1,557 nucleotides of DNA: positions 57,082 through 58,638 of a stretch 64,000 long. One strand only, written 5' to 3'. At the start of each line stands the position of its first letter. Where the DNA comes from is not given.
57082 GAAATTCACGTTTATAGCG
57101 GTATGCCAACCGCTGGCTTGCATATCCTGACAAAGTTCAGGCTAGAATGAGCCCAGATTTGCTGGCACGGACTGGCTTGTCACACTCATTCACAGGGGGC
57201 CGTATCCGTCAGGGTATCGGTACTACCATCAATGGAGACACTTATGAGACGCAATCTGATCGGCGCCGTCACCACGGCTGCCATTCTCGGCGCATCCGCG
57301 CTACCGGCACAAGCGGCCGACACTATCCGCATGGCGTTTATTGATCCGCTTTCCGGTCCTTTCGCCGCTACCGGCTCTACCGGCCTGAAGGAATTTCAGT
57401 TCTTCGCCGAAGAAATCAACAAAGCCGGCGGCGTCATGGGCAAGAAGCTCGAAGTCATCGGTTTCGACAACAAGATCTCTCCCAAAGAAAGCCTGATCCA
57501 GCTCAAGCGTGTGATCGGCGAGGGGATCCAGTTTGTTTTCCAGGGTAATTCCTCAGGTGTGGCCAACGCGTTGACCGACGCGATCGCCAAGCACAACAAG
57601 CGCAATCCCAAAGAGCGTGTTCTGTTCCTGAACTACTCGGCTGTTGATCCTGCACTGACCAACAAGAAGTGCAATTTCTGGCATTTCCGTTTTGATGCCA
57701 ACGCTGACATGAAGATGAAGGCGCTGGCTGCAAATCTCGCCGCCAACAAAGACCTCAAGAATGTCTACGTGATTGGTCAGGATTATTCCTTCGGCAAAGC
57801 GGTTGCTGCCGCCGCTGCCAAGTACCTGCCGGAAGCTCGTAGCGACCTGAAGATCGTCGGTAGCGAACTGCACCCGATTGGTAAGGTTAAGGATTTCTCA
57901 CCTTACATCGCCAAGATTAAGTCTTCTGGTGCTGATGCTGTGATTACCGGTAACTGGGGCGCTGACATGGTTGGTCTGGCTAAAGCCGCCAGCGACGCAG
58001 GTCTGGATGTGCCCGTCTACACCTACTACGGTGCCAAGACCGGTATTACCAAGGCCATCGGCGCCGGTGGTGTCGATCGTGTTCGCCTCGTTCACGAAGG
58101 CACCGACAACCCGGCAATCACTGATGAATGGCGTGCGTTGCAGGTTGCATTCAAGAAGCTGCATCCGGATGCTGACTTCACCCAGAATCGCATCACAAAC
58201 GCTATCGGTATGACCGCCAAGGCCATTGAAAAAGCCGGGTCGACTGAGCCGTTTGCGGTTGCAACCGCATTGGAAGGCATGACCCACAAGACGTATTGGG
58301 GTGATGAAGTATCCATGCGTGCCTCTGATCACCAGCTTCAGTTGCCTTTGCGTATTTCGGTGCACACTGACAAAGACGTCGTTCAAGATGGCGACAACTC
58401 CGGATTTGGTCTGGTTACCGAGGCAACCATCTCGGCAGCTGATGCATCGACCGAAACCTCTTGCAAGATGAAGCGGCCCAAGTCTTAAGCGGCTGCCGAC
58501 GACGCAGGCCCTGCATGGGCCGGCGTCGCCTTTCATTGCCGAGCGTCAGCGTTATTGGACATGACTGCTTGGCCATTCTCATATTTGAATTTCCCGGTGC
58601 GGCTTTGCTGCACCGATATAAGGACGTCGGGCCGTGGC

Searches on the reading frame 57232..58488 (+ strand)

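Call 30: search_protein_families(library=pfam, proteins=[window:57232-58488:+])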
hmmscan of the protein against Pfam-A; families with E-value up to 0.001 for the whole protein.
window:57232-58488:+ (418 aa): 2 families
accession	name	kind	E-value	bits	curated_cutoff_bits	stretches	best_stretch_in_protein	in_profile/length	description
PF13458.12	Peripla_BP_6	-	1.9e-66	225.5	31.7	1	31-375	1-335/343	Periplasmic binding protein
PF13433.12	Peripla_BP_5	-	1.2e-16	61.3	27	1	171-378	129-336/363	Periplasmic binding protein domain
